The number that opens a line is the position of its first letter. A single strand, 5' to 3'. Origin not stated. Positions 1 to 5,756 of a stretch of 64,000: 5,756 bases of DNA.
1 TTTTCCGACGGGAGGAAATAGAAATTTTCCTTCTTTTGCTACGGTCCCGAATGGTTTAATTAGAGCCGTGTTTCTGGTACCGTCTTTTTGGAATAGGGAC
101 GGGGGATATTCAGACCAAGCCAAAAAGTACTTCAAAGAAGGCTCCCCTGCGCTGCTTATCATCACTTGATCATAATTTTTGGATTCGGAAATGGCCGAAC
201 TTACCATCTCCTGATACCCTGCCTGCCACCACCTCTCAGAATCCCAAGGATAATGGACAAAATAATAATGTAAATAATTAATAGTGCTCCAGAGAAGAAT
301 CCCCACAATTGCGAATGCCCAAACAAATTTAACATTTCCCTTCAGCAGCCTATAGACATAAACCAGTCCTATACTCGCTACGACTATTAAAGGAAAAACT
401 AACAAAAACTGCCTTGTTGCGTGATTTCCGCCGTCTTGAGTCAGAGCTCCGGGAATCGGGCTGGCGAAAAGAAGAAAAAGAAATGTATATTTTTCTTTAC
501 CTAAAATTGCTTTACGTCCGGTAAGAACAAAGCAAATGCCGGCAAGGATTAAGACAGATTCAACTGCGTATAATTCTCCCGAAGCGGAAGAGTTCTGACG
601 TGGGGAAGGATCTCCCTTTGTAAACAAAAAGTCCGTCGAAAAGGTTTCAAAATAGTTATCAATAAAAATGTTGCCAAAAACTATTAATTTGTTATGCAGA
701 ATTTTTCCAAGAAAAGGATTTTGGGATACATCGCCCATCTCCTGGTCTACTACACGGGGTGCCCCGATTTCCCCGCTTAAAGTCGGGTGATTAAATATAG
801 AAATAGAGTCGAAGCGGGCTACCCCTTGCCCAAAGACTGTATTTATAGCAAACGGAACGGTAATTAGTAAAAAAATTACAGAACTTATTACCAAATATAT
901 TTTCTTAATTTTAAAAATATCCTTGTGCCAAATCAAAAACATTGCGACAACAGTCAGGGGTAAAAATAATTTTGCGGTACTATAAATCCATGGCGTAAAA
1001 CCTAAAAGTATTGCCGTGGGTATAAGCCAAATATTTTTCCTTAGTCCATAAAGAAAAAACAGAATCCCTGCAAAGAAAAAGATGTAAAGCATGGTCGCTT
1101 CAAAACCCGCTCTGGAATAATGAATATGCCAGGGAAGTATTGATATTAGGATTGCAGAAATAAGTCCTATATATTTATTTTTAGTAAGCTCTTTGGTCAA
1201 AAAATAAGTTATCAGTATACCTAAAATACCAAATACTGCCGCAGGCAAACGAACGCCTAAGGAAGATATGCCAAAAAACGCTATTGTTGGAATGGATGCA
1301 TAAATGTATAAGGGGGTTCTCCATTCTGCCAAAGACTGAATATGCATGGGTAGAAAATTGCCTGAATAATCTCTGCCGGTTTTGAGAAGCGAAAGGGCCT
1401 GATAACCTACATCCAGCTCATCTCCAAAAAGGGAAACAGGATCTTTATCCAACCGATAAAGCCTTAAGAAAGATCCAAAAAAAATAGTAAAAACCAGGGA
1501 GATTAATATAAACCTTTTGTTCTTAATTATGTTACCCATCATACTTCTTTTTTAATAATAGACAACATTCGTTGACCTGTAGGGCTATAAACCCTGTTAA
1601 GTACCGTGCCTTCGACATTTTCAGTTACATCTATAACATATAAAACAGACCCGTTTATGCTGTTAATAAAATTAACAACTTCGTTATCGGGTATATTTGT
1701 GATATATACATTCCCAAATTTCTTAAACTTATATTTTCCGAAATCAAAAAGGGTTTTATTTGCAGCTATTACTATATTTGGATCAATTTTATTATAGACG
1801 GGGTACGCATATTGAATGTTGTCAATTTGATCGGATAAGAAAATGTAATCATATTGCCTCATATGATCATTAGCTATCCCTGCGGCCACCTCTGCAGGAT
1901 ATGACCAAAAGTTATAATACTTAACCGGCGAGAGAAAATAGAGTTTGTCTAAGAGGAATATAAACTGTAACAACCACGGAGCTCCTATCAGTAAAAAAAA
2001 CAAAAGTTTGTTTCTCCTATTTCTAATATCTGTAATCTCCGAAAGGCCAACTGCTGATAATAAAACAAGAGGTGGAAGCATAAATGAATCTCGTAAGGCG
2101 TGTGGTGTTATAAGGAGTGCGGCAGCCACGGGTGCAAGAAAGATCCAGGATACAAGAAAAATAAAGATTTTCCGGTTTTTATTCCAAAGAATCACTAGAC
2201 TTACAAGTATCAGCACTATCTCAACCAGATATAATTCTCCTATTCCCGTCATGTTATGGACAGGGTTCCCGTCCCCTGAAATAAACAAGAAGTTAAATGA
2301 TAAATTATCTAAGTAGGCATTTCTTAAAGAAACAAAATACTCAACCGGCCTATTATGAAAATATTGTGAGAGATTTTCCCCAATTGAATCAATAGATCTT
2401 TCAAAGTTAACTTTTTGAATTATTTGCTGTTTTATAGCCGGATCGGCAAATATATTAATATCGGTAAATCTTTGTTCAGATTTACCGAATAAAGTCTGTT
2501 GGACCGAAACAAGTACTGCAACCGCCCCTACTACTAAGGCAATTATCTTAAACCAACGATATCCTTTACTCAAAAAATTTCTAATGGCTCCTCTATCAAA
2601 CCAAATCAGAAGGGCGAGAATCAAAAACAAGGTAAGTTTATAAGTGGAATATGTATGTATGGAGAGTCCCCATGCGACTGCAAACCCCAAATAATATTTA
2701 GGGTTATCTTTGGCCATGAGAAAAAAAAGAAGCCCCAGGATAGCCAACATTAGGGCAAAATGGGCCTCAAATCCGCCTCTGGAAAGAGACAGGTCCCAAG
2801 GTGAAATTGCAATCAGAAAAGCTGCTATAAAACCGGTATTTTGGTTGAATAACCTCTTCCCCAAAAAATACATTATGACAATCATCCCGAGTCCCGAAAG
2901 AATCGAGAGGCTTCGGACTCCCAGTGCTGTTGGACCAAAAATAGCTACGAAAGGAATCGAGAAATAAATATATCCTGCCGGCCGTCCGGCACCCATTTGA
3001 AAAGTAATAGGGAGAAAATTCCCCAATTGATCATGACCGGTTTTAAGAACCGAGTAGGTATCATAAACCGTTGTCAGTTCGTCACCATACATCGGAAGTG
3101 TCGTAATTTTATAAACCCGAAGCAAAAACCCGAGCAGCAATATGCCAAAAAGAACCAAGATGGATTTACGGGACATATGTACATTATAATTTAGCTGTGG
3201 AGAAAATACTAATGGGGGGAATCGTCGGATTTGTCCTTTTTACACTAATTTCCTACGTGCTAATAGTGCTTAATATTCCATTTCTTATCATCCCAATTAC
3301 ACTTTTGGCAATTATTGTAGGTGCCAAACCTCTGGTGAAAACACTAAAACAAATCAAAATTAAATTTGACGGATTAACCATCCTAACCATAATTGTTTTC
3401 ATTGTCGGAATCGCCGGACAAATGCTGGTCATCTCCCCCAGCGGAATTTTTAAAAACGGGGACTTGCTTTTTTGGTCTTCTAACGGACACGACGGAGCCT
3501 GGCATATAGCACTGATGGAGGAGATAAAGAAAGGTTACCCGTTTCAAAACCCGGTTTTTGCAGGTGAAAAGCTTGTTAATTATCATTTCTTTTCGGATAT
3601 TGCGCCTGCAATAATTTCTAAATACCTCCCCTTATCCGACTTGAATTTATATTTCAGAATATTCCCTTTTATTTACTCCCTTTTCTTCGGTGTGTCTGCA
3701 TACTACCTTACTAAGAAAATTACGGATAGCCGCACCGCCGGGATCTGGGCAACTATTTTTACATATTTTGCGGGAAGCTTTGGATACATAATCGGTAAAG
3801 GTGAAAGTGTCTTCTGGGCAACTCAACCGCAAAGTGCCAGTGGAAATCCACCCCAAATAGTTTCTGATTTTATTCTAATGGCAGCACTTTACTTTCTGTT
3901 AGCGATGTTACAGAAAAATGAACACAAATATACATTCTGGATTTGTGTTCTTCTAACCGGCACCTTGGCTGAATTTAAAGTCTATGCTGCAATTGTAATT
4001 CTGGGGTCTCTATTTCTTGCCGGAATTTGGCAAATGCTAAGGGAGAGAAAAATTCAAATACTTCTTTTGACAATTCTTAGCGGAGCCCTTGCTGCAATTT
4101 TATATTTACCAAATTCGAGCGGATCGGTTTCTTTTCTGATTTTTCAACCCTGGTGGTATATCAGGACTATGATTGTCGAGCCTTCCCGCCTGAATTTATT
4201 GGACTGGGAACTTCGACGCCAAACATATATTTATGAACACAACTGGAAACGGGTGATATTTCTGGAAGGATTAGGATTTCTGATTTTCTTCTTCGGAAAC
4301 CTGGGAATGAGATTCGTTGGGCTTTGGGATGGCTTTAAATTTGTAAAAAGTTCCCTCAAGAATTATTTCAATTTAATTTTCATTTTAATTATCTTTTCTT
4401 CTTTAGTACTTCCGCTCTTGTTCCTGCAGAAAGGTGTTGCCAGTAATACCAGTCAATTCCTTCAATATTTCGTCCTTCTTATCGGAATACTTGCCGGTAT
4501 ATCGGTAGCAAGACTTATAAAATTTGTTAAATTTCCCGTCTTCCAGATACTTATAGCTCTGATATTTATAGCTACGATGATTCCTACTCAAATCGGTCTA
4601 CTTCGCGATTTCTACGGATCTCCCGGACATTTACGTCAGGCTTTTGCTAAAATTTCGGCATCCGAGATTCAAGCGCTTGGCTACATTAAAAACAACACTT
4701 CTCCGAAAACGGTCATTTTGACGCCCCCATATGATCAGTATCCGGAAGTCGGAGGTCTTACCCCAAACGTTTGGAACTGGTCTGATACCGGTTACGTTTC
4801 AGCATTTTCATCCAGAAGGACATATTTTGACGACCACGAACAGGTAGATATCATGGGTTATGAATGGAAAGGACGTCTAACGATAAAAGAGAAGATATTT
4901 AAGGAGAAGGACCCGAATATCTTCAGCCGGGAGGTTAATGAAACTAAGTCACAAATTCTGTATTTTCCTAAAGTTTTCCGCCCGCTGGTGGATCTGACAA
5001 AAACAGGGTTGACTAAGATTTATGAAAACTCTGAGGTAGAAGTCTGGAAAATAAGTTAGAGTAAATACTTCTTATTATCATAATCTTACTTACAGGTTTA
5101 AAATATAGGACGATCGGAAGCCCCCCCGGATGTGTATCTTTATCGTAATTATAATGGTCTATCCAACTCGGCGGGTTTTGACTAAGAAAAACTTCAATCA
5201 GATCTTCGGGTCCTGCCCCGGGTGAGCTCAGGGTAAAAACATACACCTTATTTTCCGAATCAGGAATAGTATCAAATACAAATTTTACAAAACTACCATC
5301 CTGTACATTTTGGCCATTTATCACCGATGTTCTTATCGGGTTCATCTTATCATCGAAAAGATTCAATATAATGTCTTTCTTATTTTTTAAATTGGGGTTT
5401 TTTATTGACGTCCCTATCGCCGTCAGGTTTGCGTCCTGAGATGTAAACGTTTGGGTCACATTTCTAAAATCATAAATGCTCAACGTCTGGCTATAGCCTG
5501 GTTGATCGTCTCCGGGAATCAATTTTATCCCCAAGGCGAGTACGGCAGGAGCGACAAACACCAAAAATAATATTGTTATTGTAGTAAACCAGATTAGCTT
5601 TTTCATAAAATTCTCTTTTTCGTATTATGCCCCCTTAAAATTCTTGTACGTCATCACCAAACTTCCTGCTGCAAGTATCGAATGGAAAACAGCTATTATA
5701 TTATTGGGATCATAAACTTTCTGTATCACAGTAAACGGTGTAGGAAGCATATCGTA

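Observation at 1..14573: Tandem array of ten polytopic GT-C-type membrane proteins from four paralog families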

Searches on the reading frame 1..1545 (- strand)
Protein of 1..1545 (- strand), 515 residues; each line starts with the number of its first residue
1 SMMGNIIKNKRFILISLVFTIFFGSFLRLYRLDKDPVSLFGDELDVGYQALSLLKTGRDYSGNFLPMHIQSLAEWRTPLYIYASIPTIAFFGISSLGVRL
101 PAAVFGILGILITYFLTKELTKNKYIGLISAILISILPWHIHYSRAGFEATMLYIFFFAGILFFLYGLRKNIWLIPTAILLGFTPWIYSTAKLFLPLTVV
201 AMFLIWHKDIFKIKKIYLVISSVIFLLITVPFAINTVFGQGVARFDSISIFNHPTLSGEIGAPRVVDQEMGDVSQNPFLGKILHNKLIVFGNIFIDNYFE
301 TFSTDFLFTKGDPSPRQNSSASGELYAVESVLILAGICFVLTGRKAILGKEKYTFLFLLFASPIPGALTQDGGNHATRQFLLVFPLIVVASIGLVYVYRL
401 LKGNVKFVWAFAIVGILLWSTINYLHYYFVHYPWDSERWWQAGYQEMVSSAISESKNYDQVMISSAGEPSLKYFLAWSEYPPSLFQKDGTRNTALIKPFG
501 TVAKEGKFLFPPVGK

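Call 5: search_protein_families(library=pfam, proteins=[window:1-1545:-], max_evalue=0.01)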
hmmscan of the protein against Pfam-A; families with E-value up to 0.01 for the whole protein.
window:1-1545:- (515 aa): 2 families
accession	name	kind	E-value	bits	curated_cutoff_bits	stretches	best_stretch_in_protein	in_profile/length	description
PF02366.24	PMT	-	3.7e-10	40.2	22.7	1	22-236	5-234/245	Dolichyl-phosphate-mannose-protein mannosyltransferase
PF13231.12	PMT_2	-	6.8e-09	36.6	26.1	1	87-232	13-157/160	Dolichyl-phosphate-mannose-protein mannosyltransferase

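Call 6: search_protein_families(library=ncbifam, proteins=[window:1-1545:-], max_evalue=0.01)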
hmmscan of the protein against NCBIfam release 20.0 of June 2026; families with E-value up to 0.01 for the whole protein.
window:1-1545:- (515 aa): 1 family
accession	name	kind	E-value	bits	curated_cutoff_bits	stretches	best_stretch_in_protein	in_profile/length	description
TIGR03663.1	TIGR03663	subfamily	5.6e-08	32.2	126.25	1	18-180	5-155/435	flippase activity-associated protein Agl23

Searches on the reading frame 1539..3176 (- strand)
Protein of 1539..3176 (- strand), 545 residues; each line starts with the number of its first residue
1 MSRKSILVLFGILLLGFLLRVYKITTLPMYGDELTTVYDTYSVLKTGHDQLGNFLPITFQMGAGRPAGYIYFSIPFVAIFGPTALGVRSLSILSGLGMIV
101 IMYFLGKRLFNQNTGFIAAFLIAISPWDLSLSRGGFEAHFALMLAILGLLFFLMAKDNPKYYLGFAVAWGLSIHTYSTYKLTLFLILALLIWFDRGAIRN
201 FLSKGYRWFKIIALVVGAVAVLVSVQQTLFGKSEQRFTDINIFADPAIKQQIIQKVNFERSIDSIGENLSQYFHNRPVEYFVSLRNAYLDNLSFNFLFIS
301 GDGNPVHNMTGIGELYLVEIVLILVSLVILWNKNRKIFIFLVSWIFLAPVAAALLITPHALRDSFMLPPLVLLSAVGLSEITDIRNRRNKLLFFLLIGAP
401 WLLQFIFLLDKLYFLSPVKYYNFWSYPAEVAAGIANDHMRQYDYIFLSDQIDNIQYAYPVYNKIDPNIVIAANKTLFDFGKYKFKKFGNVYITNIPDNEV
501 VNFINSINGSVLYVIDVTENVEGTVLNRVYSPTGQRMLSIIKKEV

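Call 5: search_protein_families(library=pfam, proteins=[window:1539-3176:-], max_evalue=0.01)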
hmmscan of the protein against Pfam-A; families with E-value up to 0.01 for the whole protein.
window:1539-3176:- (545 aa): 2 families
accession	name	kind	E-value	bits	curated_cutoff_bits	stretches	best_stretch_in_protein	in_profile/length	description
PF13231.12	PMT_2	-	1.6e-12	48.3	26.1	1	71-216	8-151/160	Dolichyl-phosphate-mannose-protein mannosyltransferase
PF02516.20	STT3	-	0.0001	22.4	24.5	1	92-347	104-341/405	Oligosaccharyl transferase STT3, N-terminal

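Call 6: search_protein_families(library=ncbifam, proteins=[window:1539-3176:-], max_evalue=0.01)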
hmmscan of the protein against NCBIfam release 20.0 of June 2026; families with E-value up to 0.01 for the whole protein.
window:1539-3176:- (545 aa): 2 families
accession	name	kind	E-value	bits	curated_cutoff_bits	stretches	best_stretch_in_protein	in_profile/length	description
TIGR04154.1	archaeo_STT3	subfamily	2.3e-06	26.3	450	1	92-154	103-168/831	oligosaccharyl transferase, archaeosortase A system-associated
TIGR03663.1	TIGR03663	subfamily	4.7e-06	25.9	126.25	1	8-382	3-340/435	flippase activity-associated protein Agl23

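Call 89: search_solved_structures(query=A5, max_evalue=1)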
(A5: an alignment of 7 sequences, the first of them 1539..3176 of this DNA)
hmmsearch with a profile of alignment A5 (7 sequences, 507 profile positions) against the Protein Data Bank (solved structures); distinct sequences matched with E-value up to 1: 2.
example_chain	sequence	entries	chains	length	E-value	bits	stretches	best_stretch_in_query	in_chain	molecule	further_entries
8i9p_Lh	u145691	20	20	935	0.005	19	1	97-198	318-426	dolichyl-diphosphooligosaccharide--protein glycotransferase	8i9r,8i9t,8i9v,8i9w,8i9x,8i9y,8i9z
5ezm_A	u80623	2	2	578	0.15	14.1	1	68-225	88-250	4-amino-4-deoxy-L-arabinose transferase or related glycosyltransferases of PMT family | 4-amino-4-deoxy-L-arabinose (L-Ara4N) transferase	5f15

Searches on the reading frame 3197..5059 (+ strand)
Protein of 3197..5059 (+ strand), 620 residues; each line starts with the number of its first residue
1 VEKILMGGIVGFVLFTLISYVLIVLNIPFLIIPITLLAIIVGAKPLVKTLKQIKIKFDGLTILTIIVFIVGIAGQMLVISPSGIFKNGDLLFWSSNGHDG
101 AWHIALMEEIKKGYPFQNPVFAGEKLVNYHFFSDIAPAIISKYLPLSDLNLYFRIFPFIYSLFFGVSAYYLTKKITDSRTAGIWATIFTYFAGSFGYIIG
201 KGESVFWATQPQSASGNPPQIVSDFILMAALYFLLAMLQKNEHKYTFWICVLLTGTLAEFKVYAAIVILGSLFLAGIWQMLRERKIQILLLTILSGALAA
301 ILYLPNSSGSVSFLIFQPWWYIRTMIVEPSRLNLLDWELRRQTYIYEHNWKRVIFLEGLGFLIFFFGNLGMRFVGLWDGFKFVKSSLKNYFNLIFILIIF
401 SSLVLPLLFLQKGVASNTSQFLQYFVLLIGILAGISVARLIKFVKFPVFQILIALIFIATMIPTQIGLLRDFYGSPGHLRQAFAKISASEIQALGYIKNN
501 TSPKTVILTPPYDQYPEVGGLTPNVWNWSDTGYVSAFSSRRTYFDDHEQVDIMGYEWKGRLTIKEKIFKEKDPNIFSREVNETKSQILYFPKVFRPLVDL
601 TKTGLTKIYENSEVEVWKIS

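Call 5: search_protein_families(library=pfam, proteins=[window:3197-5059:+], max_evalue=0.01)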
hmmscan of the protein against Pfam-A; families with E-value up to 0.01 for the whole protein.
window:3197-5059:+ (620 aa): 0 families

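Call 6: search_protein_families(library=ncbifam, proteins=[window:3197-5059:+], max_evalue=0.01)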
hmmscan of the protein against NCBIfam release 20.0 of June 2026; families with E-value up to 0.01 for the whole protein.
window:3197-5059:+ (620 aa): 0 families

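Call 63: search_protein_families(library=pfam, proteins=[window:3197-5059:+], max_evalue=5)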
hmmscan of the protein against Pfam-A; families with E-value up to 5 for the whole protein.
window:3197-5059:+ (620 aa): 1 family
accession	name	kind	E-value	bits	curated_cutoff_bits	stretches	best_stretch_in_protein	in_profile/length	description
PF20604.3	DUF6798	-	0.19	11.9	26.9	1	490-514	3-27/61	Domain of unknown function (DUF6798)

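Call 80: list_cluster_members(proteins=[P0001, window:3197-5059:+, window:11222-12877:-])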
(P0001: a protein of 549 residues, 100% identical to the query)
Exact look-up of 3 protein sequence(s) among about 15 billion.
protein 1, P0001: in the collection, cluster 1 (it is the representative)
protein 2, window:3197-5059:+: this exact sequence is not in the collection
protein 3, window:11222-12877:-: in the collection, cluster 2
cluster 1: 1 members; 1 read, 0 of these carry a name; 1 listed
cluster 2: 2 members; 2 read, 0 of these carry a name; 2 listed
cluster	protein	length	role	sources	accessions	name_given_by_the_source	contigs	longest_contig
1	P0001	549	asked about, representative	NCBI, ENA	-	-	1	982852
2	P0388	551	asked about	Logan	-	-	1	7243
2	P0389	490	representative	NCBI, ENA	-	-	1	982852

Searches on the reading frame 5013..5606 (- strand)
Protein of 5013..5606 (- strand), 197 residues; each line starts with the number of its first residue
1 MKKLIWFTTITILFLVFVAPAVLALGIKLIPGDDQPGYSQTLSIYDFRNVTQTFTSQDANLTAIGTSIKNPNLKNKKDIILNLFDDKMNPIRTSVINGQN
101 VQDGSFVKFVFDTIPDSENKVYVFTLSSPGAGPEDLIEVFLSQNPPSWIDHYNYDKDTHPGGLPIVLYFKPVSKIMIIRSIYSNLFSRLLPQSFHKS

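Call 5: search_protein_families(library=pfam, proteins=[window:5013-5606:-], max_evalue=0.01)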
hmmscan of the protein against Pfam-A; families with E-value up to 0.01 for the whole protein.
window:5013-5606:- (197 aa): 0 families

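Call 6: search_protein_families(library=ncbifam, proteins=[window:5013-5606:-], max_evalue=0.01)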
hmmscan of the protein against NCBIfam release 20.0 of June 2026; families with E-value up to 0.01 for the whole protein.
window:5013-5606:- (197 aa): 0 families

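Call 46: find_homologous_proteins(query=window:5013-5606:-, max_evalue=0.001)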
Query window:5013-5606:- (197 aa): 205 proteins with E <= 0.001 among 406 candidates; the best 120 are listed.
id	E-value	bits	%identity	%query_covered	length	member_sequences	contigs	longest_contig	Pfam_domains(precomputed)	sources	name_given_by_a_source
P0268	5.9e-117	406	92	100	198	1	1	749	-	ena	-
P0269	3.4e-111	387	92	96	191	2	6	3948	-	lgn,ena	-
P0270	1.0e-99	350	79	100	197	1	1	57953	-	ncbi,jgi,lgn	jgi:hypothetical protein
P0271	4.1e-95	335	77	99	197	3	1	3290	-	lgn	-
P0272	1.8e-94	333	76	100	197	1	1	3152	-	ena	-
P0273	1.8e-94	333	75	100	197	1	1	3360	-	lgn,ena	-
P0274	1.8e-90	320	72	99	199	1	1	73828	-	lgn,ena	-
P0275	3.0e-90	319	73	100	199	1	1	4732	-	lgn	-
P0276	1.3e-89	317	75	99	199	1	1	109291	-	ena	-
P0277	2.5e-89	316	72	100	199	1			-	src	-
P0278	6.0e-89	315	72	100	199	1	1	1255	-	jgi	jgi:hypothetical protein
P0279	1.5e-88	314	72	100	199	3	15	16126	-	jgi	jgi:hypothetical protein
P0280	2.0e-88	313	73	96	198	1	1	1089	-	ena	-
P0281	2.7e-88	313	71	100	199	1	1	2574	-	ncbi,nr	ncbi:MAG: hypothetical protein NT162_00400 [Candidatus Woesebacteria bacterium]|nr:hypothetical prot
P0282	2.1e-87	310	72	100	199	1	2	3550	-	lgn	-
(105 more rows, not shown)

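Call 58: predict_structure(alignment_id=A2)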
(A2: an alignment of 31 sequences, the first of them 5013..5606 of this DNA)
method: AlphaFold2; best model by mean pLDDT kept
length: 197 residues; sequences in the alignment: 31
mean_pLDDT: 88.4   pTM: 0.78
mean pLDDT of the five models: 88.4, 87.2, 87.0, 86.9, 86.5
residues with pLDDT >= 90: 103; 70-90: 83; 50-70: 8; < 50: 3
segments of 3 or more residues with pLDDT < 50: 195-197
pLDDT, mean of each block of 10 residues (from residue 1): 85 87 85 88 91 95 96 90 97 94 93 95 95 90 89 88 93 82 74 52
secondary structure, 60 per line:
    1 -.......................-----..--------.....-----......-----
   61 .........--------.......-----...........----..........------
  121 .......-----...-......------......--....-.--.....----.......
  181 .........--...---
elements in order: H2-24 E40-44 E50-55 E61-69 E78-84 E90-97 E105-114 E121-127 E137-142 E149-154 E157-160 E165-169 H174-189

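Call 63: search_protein_families(library=pfam, proteins=[window:5013-5606:-], max_evalue=5)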
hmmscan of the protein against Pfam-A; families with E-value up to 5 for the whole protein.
window:5013-5606:- (197 aa): 0 families
